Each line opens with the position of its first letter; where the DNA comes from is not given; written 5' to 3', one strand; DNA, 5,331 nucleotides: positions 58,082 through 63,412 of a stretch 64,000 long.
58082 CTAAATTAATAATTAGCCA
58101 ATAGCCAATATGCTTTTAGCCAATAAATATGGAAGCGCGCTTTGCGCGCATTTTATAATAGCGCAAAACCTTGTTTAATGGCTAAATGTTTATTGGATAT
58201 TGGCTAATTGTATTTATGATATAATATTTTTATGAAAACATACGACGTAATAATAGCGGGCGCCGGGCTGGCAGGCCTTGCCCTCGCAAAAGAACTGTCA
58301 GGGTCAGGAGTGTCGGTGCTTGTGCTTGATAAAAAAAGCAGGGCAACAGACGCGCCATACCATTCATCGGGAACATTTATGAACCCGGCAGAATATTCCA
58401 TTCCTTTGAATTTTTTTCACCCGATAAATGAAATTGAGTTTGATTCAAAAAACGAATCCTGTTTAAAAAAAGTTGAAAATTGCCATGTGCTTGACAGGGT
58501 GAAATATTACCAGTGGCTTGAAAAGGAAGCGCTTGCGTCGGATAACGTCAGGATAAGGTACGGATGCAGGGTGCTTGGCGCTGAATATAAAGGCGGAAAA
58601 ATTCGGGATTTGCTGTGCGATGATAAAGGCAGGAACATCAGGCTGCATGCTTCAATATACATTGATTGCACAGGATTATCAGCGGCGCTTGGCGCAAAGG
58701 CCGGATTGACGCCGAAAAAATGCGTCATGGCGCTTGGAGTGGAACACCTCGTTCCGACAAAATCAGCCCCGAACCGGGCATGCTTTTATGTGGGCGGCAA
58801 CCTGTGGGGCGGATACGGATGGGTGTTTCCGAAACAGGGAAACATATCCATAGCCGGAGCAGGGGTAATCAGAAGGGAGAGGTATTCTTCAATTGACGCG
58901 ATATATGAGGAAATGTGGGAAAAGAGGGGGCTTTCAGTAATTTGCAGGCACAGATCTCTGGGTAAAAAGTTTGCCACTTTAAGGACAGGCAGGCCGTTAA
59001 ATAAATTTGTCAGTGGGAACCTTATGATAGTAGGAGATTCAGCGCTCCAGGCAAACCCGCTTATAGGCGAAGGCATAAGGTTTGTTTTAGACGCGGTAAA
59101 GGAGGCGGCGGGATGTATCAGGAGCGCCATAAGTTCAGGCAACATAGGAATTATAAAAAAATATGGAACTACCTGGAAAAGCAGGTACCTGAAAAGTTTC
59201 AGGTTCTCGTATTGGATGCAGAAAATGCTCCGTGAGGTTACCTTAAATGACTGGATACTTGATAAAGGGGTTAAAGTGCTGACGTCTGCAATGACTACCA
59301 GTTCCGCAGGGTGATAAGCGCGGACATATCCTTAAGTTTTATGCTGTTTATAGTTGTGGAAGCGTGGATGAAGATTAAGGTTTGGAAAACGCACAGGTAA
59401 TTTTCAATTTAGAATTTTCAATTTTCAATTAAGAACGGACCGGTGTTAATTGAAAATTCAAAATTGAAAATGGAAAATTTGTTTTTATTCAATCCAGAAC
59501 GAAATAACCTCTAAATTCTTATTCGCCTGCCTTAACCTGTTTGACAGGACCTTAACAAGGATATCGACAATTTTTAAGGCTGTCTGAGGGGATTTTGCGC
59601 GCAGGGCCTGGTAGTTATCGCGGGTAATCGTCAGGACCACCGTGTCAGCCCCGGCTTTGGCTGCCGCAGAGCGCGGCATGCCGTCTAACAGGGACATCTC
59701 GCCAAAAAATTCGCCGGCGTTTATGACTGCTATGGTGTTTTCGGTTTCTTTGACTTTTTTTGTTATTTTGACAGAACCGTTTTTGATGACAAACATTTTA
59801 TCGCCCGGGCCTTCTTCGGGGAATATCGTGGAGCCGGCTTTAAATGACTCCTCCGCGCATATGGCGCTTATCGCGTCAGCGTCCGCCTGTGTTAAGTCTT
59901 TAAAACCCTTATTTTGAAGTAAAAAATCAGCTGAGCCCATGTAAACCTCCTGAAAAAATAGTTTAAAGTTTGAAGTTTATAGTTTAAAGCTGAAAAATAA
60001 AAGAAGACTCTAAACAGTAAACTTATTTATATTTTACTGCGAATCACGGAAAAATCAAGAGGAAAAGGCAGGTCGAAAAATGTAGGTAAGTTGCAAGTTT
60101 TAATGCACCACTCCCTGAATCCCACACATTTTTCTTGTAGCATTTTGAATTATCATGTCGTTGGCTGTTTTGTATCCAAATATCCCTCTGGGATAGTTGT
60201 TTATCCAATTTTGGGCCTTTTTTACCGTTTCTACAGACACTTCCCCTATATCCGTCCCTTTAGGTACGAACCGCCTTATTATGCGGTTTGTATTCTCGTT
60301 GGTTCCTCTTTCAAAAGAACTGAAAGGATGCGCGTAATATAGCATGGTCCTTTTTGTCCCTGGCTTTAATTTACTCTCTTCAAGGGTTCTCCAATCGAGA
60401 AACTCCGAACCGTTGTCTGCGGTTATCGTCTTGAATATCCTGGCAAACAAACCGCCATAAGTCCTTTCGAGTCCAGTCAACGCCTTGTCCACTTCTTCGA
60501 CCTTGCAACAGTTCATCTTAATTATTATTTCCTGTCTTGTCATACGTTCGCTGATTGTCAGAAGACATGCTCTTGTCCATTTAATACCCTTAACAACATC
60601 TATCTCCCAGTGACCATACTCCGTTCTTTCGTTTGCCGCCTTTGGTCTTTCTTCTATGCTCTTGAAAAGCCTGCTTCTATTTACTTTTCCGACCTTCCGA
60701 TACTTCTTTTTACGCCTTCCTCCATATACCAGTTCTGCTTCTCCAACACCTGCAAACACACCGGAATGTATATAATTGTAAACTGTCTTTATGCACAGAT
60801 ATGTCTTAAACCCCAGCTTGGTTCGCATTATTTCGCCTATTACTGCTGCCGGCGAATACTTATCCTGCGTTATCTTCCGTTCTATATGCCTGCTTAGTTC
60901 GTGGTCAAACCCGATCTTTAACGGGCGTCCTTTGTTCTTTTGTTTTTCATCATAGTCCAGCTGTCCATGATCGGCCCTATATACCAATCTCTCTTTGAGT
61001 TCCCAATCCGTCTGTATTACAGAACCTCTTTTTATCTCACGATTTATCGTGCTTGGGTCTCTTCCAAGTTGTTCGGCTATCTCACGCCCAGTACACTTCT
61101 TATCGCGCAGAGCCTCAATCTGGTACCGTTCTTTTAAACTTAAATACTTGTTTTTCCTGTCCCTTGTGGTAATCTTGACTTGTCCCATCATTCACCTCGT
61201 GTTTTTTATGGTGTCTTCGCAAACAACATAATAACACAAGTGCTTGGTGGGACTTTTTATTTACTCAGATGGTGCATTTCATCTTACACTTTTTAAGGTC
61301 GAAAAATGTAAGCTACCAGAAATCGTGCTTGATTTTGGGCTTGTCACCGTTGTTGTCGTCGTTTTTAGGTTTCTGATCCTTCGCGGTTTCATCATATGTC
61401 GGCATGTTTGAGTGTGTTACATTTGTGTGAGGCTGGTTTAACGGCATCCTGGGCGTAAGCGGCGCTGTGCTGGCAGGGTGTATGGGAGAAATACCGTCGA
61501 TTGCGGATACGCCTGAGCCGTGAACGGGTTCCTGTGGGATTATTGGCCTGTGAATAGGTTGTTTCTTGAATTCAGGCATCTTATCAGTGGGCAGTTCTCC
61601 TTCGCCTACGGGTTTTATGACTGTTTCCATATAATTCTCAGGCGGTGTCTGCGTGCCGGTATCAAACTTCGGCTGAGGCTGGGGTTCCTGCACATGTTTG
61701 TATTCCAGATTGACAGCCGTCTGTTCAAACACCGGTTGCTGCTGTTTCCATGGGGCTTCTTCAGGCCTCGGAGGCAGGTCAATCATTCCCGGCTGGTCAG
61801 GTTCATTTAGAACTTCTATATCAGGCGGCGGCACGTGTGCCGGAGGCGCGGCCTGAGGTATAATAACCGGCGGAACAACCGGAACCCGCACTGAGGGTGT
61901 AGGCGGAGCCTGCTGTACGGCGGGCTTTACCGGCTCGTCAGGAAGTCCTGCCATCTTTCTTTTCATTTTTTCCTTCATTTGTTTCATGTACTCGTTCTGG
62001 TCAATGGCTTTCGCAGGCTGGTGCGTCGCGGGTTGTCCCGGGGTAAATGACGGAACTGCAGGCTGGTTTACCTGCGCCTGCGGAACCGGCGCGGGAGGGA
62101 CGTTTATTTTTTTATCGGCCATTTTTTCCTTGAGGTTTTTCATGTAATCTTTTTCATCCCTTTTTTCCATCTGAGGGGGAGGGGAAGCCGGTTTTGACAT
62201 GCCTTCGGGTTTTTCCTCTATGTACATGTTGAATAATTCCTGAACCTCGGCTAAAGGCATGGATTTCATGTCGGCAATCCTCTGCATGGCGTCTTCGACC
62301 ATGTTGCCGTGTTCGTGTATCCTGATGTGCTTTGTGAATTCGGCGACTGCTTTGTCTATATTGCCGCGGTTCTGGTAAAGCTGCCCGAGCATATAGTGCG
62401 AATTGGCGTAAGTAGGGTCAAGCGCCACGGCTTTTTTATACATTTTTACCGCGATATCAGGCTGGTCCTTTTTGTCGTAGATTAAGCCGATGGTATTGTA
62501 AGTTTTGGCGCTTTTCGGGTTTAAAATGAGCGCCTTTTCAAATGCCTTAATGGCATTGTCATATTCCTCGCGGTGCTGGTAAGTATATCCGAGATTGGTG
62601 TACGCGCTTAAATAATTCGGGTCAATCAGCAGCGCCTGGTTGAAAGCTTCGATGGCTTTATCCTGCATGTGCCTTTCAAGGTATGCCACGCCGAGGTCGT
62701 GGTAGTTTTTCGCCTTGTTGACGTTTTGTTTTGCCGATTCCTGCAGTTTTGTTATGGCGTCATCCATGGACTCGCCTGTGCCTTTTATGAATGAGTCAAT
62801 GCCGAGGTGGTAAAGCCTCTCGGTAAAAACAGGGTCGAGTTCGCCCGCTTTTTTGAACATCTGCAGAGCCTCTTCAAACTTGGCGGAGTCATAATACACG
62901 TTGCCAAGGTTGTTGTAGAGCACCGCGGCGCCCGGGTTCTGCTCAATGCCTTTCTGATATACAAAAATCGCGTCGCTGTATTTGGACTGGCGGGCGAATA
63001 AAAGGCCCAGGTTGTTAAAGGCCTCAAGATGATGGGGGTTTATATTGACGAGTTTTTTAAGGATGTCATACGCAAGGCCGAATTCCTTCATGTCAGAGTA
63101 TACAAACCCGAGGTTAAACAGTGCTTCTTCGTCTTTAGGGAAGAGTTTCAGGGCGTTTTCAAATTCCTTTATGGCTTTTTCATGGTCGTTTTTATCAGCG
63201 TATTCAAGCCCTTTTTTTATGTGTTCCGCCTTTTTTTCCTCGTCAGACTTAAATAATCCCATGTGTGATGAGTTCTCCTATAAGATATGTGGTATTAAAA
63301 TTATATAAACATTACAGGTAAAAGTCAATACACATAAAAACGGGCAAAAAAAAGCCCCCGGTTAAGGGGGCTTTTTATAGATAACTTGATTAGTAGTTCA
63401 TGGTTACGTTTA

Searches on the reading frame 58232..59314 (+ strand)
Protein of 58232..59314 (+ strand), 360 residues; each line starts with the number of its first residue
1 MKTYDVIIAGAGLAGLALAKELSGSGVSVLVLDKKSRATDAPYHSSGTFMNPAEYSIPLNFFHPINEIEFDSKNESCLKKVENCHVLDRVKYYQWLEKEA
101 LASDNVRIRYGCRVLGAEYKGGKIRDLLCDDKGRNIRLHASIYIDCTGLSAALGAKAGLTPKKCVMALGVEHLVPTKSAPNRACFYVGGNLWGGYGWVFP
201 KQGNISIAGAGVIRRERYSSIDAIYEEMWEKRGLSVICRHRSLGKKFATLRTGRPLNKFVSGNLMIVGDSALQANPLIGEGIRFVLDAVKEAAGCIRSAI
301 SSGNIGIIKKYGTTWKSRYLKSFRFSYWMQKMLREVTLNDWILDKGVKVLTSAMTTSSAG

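Call 43: search_protein_families(library=pfam, proteins=[window:58232-59314:+], max_evalue=5)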
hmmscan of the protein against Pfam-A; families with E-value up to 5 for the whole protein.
window:58232-59314:+ (360 aa): 16 families
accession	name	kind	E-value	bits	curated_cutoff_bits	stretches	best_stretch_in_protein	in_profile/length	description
PF01266.30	DAO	-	1.8e-13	51.2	27.9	2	5-54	1-52/353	FAD dependent oxidoreductase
PF01494.25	FAD_binding_3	-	9.2e-10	38.7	22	1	4-42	2-40/349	FAD binding domain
PF12831.13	FAD_oxidored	-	1.3e-08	35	27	1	5-159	1-155/416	FAD dependent oxidoreductase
PF04820.20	Trp_halogenase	-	1.6e-08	34.3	21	1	71-291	139-349/458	Tryptophan halogenase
PF13450.12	NAD_binding_8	-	4.6e-06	27.2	21.9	1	8-38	1-31/68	NAD(P)-binding Rossmann-like domain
PF00890.30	FAD_binding_2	-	6.1e-06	26.1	20.4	1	5-49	1-45/414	FAD binding domain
PF22578.2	GGR_cat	-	5.5e-05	23.4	27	1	178-232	15-71/88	Geranylgeranyl reductase catalytic domain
PF07992.20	Pyr_redox_2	-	0.00014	21.8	26.1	1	4-75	1-58/291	Pyridine nucleotide-disulphide oxidoreductase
PF05834.18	Lycopene_cycl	-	0.00051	19.7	23.4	1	5-37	1-35/380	Lycopene cyclase protein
PF13738.12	Pyr_redox_3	-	0.0013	18.5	30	1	7-114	1-104/305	Pyridine nucleotide-disulphide oxidoreductase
PF03486.20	HI0933_like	-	0.0017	18.3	50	1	5-40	2-37/244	HI0933-like protein Rossmann domain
PF00070.33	Pyr_redox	-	0.015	16.2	22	1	6-38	2-34/82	Pyridine nucleotide-disulphide oxidoreductase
PF01946.23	Thi4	-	0.019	14.6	26.2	1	4-35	18-50/235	Thi4 family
PF02254.24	TrkA_N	-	0.035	14.9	23.8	1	6-38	1-33/116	TrkA-N domain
PF01262.27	AlaDh_PNT_C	-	0.16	11.8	23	1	5-39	30-64/214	Alanine dehydrogenase/PNT, C-terminal domain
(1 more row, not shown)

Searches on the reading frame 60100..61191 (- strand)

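Call 43: search_protein_families(library=pfam, proteins=[window:60100-61191:-], max_evalue=5)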
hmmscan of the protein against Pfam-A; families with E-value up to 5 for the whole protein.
window:60100-61191:- (363 aa): 9 families
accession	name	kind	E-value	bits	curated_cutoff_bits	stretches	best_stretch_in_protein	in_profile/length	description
PF13936.12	HTH_38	-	5.3e-16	58.5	27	1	13-56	1-44/44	Helix-turn-helix domain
PF13384.12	HTH_23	-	0.0015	18.7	24.6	1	18-55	3-40/50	Homeodomain-like domain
PF00665.32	rve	-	0.0046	17.6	32.6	1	191-269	4-85/102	Integrase core domain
PF08281.18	Sigma70_r4_2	-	0.0047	17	25.7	1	33-56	27-50/54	Sigma-70, region 4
PF13551.12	HTH_29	-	0.0051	17.3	28.1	1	22-55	1-35/64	Winged helix-turn helix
PF08842.16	Mfa2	-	0.01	15.9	21.2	1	260-345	49-125/277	Fimbrillin-A associated anchor proteins Mfa1 and Mfa2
PF08279.18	HTH_11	-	0.013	15.8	25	1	28-55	9-38/55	HTH domain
PF12728.13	HTH_17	-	0.015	16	27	0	135-149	16-30/51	Helix-turn-helix domain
PF13412.12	HTH_24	-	0.03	14.3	21.9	1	29-55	14-40/48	Winged helix-turn-helix DNA-binding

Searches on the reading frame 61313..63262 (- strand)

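Call 43: search_protein_families(library=pfam, proteins=[window:61313-63262:-], max_evalue=5)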
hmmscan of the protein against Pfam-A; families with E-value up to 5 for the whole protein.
window:61313-63262:- (649 aa): 46 families (the best 25 are shown)
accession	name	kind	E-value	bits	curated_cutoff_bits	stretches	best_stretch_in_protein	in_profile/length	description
PF00515.34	TPR_1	-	2.2e-53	176.5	27.8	8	220-250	3-33/34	Tetratricopeptide repeat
PF07719.23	TPR_2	-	3.9e-48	158.1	27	8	220-250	3-33/34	Tetratricopeptide repeat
PF13414.12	TPR_11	-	9.8e-44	147.2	26.8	8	18-56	1-39/42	TPR repeat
PF13181.12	TPR_8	-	3.5e-42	139.4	25.7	8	219-250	2-33/34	Tetratricopeptide repeat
PF13431.12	TPR_17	-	1.9e-37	124.8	24.4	7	275-306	2-33/34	Tetratricopeptide repeat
PF13424.12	TPR_12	-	2.1e-33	114.7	30.1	5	218-282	3-75/77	Tetratricopeptide repeat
PF14559.12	TPR_19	-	1.4e-27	96.2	25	6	23-80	3-59/68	Tetratricopeptide repeat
PF13428.12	TPR_14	-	1.2e-24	84.7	23.5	5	18-52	8-42/44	Tetratricopeptide repeat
PF13432.12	TPR_16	-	2.4e-24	85.9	32.7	5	190-252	3-65/65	Tetratricopeptide repeat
PF13176.12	TPR_7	-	1.7e-18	65.5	27.9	2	220-248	1-31/36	Tetratricopeptide repeat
PF13374.12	TPR_10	-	3.2e-18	65.5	27.5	3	115-139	4-28/42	Tetratricopeptide repeat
PF13371.12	TPR_9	-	1.8e-17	63.5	35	4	193-252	4-63/73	Tetratricopeptide repeat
PF23914.1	TPR_CcmH_CycH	-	4.7e-17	62.7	42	3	24-104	63-146/158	Cytochrome c-type biogenesis protein H TPR domain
PF13174.12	TPR_6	-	4.7e-17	61.8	26.3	3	46-77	1-32/33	Tetratricopeptide repeat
PF12895.13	ANAPC3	-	1.5e-16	60.9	27.2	4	23-104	1-81/82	Anaphase-promoting complex, cyclosome, subunit 3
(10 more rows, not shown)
